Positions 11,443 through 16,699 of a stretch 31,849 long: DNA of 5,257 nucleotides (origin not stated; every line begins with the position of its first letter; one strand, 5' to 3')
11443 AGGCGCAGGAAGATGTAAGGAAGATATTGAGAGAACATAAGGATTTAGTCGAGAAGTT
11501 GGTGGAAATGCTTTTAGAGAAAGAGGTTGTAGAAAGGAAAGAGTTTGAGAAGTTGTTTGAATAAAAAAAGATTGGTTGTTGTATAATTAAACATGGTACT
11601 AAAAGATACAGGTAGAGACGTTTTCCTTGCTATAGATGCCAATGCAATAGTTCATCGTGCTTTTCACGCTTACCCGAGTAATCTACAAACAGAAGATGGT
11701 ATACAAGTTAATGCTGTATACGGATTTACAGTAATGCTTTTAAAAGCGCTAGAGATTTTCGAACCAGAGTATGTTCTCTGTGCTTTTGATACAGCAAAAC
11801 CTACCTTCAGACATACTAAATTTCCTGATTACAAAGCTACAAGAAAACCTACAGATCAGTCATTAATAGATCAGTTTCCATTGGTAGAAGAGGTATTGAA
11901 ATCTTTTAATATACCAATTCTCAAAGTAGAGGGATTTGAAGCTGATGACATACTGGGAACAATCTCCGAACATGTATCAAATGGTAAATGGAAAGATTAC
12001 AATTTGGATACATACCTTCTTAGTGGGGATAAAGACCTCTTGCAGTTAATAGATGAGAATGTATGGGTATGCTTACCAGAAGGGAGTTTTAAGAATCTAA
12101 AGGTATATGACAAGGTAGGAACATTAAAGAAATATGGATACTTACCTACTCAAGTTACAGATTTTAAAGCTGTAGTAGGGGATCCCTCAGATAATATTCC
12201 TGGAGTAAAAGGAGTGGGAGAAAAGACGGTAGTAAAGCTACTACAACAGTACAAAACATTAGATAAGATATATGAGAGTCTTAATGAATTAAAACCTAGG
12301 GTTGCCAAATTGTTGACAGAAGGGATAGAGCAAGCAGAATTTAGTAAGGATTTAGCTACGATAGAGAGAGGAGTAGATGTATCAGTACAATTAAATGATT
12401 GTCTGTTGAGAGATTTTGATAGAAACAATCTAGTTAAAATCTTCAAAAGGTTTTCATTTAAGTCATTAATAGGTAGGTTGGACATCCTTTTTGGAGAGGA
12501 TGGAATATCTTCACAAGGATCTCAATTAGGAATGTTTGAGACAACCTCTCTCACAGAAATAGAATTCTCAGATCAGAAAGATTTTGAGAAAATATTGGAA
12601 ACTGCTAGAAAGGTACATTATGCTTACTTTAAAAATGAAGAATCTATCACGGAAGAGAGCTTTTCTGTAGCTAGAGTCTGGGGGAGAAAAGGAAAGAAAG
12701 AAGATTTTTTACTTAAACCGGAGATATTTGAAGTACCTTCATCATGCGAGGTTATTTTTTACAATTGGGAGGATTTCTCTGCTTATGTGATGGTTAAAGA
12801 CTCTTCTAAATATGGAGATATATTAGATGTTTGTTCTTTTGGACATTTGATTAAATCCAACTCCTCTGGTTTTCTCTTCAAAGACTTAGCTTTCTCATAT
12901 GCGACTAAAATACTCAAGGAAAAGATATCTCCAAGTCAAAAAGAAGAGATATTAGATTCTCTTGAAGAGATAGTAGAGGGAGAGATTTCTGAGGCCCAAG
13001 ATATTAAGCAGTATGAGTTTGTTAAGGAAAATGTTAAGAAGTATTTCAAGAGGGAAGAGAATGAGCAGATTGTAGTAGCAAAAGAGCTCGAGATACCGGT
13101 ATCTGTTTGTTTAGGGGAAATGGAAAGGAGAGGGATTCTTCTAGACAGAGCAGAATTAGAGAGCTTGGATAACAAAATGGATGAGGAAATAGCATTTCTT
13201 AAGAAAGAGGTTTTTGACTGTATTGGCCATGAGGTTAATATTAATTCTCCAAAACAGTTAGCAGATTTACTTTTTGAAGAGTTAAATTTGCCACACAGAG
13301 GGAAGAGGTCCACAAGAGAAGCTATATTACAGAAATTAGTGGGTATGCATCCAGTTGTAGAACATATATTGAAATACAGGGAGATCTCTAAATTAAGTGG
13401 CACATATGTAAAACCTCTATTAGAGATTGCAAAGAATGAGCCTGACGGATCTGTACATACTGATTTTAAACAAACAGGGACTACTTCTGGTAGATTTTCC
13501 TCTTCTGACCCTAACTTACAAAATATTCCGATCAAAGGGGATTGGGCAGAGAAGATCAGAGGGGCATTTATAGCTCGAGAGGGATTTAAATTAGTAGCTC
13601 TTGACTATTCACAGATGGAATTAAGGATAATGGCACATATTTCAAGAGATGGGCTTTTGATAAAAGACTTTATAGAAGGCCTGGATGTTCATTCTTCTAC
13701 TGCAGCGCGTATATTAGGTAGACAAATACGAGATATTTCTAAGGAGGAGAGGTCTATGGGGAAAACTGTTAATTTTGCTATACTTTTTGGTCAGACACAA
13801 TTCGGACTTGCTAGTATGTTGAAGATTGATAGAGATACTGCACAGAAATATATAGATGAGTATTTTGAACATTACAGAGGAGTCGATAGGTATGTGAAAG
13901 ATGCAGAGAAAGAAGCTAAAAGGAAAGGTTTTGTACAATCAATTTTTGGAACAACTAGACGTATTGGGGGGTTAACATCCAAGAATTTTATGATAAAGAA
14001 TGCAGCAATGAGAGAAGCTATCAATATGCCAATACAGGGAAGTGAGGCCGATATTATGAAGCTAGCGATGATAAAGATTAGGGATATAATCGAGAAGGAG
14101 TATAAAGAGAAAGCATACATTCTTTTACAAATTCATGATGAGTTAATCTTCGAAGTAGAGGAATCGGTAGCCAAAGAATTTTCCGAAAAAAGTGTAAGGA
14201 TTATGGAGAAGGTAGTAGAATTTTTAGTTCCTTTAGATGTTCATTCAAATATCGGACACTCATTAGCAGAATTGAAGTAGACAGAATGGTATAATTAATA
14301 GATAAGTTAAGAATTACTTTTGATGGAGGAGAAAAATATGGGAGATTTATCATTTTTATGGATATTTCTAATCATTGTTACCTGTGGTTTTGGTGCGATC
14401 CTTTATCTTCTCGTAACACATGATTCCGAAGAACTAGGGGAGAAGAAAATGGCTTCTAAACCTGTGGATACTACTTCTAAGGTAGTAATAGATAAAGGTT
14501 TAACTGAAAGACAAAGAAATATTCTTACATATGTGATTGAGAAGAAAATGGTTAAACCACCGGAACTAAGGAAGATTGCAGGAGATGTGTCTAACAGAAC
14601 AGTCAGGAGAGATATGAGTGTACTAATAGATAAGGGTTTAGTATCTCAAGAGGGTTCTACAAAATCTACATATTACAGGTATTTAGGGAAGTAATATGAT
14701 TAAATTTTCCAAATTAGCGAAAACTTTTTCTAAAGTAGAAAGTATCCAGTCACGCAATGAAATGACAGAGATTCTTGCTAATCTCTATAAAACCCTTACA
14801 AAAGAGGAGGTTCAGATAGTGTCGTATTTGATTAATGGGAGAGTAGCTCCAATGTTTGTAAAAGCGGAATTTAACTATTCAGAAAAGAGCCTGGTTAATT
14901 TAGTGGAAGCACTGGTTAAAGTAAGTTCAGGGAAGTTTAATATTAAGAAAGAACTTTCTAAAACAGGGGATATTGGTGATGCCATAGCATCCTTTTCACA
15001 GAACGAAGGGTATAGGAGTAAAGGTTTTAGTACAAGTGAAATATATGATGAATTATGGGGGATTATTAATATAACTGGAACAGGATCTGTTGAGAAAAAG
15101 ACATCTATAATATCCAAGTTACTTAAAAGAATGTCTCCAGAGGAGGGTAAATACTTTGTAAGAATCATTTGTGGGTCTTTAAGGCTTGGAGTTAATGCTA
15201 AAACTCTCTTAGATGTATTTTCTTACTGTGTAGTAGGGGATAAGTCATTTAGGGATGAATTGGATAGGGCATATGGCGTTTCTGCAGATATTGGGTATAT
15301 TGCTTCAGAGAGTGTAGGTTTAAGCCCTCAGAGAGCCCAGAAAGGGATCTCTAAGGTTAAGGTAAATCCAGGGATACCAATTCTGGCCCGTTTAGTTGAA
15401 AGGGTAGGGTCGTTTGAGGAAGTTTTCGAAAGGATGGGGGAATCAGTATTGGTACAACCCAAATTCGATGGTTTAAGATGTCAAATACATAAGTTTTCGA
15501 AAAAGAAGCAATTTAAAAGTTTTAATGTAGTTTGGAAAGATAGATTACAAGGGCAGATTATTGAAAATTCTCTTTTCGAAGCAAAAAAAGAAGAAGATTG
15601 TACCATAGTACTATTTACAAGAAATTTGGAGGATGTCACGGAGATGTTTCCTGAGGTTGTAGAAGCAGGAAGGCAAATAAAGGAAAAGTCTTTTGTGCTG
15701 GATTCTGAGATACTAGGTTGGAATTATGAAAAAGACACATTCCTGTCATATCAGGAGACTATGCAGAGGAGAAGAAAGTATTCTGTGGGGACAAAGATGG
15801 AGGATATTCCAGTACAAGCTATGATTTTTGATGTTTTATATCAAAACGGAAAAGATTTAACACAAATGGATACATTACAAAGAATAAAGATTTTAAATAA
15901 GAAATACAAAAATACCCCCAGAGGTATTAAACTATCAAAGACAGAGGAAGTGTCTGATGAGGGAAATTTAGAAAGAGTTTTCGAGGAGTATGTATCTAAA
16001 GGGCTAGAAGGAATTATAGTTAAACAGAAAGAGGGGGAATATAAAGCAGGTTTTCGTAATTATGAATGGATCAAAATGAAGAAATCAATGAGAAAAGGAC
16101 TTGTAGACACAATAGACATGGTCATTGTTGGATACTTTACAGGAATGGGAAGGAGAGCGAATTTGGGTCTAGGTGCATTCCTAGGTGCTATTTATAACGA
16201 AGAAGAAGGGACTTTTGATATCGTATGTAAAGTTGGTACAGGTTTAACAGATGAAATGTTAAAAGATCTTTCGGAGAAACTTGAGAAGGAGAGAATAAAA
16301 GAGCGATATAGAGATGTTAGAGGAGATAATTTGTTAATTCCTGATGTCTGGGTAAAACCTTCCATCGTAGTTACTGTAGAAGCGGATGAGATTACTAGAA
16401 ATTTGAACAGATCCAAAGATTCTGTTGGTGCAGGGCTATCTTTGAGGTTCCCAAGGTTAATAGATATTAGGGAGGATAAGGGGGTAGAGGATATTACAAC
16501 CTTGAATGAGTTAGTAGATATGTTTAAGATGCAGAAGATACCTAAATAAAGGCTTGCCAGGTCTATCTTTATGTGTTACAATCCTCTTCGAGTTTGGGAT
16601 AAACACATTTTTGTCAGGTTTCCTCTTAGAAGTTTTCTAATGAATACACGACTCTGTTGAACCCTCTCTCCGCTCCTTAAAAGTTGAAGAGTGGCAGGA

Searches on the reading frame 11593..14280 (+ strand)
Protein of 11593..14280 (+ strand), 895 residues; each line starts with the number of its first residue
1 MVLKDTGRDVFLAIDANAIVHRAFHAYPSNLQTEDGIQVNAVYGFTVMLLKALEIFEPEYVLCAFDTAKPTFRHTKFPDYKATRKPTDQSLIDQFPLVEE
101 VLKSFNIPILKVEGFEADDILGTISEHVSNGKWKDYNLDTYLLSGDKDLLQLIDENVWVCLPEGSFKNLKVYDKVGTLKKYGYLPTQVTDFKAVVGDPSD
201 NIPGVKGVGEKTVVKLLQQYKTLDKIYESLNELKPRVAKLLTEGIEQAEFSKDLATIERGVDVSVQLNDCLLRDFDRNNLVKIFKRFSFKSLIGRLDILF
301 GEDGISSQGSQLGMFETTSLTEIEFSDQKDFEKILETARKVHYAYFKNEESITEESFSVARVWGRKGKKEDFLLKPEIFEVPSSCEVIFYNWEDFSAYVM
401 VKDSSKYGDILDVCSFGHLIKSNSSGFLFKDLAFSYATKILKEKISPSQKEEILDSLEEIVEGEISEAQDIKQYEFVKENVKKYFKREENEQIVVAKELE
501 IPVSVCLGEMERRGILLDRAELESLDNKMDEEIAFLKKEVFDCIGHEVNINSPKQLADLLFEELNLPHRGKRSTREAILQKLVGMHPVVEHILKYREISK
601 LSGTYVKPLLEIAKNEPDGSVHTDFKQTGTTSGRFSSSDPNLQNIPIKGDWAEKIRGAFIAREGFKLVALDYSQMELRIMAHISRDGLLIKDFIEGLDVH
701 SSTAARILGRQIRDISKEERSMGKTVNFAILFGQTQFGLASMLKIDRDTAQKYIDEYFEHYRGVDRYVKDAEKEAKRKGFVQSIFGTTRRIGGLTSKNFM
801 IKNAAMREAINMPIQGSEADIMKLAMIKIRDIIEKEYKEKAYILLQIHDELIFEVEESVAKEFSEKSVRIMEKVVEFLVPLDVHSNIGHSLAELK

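Call 33: search_protein_families(library=pfam, proteins=[window:11593-14280:+])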
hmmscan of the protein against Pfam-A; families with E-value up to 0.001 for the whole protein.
window:11593-14280:+ (895 aa): 3 families
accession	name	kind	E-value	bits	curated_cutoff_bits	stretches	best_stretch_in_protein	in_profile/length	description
PF00476.26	DNA_pol_A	-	9.9e-128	426.7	34.3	1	520-892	2-380/381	DNA polymerase family A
PF02739.22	5_3_exonuc_N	-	3.6e-50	170.3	34.3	1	12-182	3-164/164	5'-3' exonuclease, N-terminal resolvase-like domain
PF01367.25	5_3_exonuc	-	9.3e-30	103.4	40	1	185-277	3-96/97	5'-3' exonuclease, C-terminal SAM fold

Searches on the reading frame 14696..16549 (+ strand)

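Call 33: search_protein_families(library=pfam, proteins=[window:14696-16549:+])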
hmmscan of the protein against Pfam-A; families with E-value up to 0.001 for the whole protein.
window:14696-16549:+ (617 aa): 3 families
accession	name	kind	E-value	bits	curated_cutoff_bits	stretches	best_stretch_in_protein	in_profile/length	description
PF01068.26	DNA_ligase_A_M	-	2.9e-44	151.6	26.2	2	300-462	38-204/204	ATP dependent DNA ligase domain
PF04675.19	DNA_ligase_A_N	-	4.7e-32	112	24.6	1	3-175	1-173/174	DNA ligase N terminus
PF04679.21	DNA_ligase_A_C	-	6.5e-19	68.6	27.5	1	491-595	4-94/94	ATP dependent DNA ligase C terminal region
